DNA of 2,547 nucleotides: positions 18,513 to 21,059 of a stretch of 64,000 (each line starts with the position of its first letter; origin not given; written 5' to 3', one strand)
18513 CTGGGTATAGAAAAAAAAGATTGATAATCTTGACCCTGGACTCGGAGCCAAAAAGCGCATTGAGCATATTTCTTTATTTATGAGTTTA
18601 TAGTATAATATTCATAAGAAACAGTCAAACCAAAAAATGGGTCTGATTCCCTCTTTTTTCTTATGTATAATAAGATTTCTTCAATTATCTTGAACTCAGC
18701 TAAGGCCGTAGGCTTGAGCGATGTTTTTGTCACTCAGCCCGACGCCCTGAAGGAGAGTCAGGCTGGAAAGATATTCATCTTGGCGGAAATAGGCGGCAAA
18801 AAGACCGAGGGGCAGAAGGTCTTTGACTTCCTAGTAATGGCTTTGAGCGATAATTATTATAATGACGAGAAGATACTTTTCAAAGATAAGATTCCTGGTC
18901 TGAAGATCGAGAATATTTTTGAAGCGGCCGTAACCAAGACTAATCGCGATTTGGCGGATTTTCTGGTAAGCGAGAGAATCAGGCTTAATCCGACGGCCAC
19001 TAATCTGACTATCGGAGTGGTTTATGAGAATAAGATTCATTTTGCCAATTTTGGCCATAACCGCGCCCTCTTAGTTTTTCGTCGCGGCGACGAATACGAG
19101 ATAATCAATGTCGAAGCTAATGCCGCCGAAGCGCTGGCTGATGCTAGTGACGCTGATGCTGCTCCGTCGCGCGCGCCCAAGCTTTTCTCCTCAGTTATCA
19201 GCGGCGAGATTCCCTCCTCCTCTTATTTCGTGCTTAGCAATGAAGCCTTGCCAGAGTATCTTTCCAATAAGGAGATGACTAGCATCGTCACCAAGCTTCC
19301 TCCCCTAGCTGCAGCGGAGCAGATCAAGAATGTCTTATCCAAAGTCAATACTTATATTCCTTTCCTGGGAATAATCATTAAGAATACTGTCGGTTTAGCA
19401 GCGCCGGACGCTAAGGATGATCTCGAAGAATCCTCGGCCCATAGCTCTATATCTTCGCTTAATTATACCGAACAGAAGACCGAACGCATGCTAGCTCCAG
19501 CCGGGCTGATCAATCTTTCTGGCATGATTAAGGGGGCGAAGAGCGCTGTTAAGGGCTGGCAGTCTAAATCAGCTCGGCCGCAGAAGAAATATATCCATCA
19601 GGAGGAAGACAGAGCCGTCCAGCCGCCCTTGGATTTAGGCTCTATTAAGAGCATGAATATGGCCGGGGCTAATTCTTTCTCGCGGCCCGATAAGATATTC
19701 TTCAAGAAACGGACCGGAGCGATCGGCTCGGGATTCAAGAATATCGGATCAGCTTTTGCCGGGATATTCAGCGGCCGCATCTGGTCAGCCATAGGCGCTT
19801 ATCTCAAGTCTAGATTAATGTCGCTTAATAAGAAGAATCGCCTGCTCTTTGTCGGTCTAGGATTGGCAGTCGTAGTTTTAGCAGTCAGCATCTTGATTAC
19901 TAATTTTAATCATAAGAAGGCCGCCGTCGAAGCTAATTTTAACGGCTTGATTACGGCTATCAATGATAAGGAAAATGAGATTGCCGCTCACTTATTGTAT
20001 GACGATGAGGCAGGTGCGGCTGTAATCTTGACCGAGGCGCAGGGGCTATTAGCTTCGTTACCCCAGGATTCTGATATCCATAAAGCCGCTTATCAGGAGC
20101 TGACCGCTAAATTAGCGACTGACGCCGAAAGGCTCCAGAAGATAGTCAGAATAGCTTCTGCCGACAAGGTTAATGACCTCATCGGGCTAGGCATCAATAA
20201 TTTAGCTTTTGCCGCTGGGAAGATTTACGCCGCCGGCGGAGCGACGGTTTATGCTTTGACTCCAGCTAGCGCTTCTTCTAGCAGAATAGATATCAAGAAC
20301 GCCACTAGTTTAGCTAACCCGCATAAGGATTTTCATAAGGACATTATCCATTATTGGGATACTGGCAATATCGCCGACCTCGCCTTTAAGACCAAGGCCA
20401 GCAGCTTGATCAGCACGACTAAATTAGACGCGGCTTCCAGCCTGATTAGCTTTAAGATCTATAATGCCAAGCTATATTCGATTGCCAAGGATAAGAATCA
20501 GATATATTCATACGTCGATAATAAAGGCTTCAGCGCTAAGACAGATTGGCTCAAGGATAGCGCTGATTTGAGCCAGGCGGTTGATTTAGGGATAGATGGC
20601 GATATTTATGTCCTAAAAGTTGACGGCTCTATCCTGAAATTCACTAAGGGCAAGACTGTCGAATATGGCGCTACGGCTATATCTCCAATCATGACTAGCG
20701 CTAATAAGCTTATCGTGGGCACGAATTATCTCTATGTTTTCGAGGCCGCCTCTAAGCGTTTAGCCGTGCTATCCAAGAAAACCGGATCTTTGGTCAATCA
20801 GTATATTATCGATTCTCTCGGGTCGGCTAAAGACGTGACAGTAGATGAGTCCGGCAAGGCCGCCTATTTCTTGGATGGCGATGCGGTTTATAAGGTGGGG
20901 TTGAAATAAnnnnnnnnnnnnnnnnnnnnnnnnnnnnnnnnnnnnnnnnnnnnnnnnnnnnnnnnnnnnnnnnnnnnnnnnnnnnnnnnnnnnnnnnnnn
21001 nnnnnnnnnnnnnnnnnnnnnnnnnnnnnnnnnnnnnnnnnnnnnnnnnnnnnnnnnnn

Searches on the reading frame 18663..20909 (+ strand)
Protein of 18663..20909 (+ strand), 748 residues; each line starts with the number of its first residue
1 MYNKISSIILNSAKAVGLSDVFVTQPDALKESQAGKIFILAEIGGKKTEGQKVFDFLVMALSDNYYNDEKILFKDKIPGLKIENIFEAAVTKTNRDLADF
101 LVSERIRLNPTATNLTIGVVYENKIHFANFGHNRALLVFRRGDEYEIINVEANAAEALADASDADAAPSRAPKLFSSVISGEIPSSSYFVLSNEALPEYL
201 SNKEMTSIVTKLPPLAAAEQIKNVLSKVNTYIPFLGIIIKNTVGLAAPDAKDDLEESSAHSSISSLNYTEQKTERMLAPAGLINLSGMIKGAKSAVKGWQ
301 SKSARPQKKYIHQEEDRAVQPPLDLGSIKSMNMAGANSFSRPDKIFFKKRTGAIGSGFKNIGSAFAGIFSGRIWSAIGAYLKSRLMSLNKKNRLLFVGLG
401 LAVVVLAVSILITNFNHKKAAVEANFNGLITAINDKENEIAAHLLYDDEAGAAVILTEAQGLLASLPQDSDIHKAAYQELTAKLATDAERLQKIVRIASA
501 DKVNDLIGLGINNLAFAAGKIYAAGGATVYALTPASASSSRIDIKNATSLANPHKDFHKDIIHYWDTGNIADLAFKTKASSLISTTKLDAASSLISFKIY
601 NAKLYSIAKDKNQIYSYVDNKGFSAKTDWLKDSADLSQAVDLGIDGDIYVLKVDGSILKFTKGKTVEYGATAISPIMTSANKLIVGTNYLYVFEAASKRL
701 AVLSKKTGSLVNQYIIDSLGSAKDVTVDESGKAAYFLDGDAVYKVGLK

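Call 11: search_protein_families(library=pfam, proteins=[window:18663-20909:+])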
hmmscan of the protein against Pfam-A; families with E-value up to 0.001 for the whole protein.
window:18663-20909:+ (748 aa): 0 families

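Call 20: find_homologous_proteins(query=window:18663-20909:+)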
Query window:18663-20909:+ (748 aa): 307 proteins with E <= 0.001 among 8000 candidates; the best 120 are listed.
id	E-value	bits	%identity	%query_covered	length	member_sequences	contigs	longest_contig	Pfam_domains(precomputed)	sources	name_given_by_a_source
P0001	0.0e+0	1506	92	100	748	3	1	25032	-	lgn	-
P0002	0.0e+0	1455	89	100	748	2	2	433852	-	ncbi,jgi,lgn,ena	ncbi:MAG: hypothetical protein WC719_01345 [Patescibacteria group bacterium]|jgi:hypothetical protei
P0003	0.0e+0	1262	76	100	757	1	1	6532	-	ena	-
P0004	0.0e+0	1238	75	100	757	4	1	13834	-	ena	-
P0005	0.0e+0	1230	75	100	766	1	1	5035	-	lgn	-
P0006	0.0e+0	1219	75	100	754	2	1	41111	-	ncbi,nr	ncbi:MAG: hypothetical protein Q8N57_00215 [bacterium]|nr:hypothetical protein [bacterium]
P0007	0.0e+0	1201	75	99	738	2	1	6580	-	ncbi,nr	ncbi:MAG: hypothetical protein NTY31_03475, partial [Candidatus Falkowbacteria bacterium]|nr:hypothe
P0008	0.0e+0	1192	75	98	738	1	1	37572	-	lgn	-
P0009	0.0e+0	1188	74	100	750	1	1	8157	-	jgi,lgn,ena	-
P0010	0.0e+0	1172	74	98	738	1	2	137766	-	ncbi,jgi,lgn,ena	-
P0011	0.0e+0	1166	71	100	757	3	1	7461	-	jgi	-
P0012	0.0e+0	1147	70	100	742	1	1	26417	-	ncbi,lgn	-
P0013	0.0e+0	1020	63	100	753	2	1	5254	-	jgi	-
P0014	3.2e-281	953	60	100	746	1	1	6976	-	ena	-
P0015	6.7e-278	942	61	100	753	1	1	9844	-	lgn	-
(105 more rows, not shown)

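Call 21: find_encoding_contigs(protein=P0002, flank=3000, max_places=4)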
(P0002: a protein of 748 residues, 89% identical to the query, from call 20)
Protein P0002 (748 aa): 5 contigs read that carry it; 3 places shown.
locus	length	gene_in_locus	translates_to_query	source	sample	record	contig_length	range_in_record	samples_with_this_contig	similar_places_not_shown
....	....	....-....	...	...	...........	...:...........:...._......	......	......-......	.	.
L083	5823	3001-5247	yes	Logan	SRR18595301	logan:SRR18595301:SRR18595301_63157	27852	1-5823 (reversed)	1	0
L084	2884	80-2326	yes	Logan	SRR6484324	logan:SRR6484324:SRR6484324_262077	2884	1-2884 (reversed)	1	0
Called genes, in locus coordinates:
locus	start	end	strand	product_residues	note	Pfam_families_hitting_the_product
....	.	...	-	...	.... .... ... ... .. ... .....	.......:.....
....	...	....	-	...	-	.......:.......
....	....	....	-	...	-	-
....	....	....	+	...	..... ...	-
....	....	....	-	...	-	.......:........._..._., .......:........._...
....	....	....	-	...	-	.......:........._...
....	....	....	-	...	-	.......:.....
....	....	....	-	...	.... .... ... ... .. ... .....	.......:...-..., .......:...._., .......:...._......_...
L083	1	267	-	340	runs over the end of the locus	PF14885:GHL15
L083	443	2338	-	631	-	PF13196:DUF4012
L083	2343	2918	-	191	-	-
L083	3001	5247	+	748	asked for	-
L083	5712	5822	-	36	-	?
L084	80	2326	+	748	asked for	-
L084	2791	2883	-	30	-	?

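Call 22: find_encoding_contigs(protein=P0006, flank=3000, max_places=3)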
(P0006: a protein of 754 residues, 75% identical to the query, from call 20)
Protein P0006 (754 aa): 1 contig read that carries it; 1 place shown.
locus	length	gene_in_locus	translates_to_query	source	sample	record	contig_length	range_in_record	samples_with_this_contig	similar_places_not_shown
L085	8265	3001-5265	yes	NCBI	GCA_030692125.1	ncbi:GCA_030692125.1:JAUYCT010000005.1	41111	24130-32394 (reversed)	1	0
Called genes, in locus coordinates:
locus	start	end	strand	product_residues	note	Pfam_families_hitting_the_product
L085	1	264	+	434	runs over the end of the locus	-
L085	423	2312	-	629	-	PF13196:DUF4012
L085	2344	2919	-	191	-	-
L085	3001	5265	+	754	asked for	-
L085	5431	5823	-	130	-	PF16320:Ribosomal_L12_N, PF00542:Ribosomal_L12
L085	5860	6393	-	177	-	PF00466:Ribosomal_L10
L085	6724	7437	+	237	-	PF00702:Hydrolase (weak), PF13419:HAD_2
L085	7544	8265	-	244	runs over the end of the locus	PF04402:SIMPL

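Call 23: find_encoding_contigs(protein=P0008, flank=3000, max_places=3)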
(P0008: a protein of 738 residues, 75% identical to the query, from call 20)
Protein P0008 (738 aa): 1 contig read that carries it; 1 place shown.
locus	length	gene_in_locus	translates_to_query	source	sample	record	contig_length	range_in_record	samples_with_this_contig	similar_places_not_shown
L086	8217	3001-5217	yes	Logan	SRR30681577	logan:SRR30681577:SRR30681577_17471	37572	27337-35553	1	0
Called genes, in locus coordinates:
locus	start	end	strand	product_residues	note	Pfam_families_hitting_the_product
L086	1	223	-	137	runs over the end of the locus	PF01527:HTH_Tnp_1 (faint)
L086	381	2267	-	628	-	PF13196:DUF4012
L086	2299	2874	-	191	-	-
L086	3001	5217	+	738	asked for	-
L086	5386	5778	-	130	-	PF16320:Ribosomal_L12_N, PF00542:Ribosomal_L12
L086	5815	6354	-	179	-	PF00466:Ribosomal_L10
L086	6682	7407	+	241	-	PF00702:Hydrolase, PF13419:HAD_2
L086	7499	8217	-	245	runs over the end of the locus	PF04402:SIMPL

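Call 24: find_encoding_contigs(protein=P0010, flank=3000, max_places=3)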
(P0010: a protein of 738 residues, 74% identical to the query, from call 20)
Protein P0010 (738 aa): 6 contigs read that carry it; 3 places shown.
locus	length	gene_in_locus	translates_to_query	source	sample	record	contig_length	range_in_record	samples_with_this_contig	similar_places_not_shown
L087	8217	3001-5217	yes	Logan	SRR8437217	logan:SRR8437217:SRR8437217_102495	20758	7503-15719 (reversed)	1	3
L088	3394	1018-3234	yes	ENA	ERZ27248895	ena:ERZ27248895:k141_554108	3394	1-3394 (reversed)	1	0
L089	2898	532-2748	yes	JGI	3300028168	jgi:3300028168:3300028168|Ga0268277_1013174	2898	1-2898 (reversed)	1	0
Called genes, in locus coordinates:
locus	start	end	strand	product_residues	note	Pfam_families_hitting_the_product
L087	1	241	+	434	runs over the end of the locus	-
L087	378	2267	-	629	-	PF13196:DUF4012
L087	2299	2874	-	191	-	-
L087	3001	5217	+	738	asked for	-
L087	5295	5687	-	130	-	PF16320:Ribosomal_L12_N, PF00542:Ribosomal_L12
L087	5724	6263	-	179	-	PF00466:Ribosomal_L10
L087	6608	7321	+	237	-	PF13419:HAD_2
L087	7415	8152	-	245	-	PF04402:SIMPL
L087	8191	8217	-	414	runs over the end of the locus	PF01541:GIY-YIG, PF27096:UvrC_M, PF08459:UvrC_RNaseH_dom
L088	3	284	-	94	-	?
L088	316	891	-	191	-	-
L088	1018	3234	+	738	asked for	-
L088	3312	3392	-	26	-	?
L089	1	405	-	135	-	?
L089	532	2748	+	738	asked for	-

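Call 43: find_encoding_contigs(protein=P0122, flank=3000, max_places=3)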
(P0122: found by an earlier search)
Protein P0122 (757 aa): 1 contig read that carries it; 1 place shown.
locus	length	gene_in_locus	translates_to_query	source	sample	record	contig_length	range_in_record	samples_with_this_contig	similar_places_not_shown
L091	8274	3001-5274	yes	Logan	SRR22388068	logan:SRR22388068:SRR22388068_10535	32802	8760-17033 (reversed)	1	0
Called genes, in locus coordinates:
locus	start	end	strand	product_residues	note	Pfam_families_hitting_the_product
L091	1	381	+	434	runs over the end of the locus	-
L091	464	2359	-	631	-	PF13196:DUF4012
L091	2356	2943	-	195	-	-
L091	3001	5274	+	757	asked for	-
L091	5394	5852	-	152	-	-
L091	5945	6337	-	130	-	PF16320:Ribosomal_L12_N, PF00542:Ribosomal_L12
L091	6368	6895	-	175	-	PF00466:Ribosomal_L10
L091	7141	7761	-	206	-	-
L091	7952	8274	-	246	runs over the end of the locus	PF04402:SIMPL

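Call 44: find_encoding_contigs(protein=P0123, flank=3000, max_places=3)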
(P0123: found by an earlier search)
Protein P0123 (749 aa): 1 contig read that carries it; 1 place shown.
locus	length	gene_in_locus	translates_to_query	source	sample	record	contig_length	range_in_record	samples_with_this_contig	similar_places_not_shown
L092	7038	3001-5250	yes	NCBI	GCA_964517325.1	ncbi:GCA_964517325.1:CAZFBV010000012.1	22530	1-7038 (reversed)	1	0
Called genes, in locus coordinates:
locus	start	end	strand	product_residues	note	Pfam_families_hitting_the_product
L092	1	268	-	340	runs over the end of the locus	PF14885:GHL15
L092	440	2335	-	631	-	PF13196:DUF4012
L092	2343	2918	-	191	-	-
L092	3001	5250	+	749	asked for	-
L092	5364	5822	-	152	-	-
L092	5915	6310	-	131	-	PF16320:Ribosomal_L12_N, PF00542:Ribosomal_L12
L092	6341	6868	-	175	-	PF00466:Ribosomal_L10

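Call 47: search_protein_families(library=pfam, proteins=[L091:5394-5852:-], max_evalue=1)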
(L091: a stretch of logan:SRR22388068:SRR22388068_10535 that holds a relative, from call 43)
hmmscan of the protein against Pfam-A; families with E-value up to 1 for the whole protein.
L091:5394-5852:- (152 aa): 0 families

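Call 71: search_protein_families(library=ncbifam, proteins=[L091:5394-5852:-], max_evalue=1)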
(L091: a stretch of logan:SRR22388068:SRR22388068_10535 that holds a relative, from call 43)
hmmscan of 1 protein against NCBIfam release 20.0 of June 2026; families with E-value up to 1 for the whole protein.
L091:5394-5852:- (152 aa): 0 families

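Call 72: search_protein_families(library=padloc, proteins=[L091:5394-5852:-], max_evalue=1)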
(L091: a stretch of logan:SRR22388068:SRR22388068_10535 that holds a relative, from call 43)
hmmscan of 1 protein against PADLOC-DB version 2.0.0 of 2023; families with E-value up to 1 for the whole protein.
L091:5394-5852:- (152 aa): 0 families

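Call 73: search_solved_structures(query=L091:5394-5852:-, max_evalue=1)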
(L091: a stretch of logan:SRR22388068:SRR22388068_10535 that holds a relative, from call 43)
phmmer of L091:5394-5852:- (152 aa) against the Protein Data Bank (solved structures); distinct sequences matched with E-value up to 1: 2.
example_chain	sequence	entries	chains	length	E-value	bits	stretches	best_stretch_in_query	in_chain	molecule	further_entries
6m4j_A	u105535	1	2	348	0.13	15.2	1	53-91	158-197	SspA complex protein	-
6tjr_A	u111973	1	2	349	0.55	13.2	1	15-106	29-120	Fumarate reductase/succinate dehydrogenase flavoprotein domain protein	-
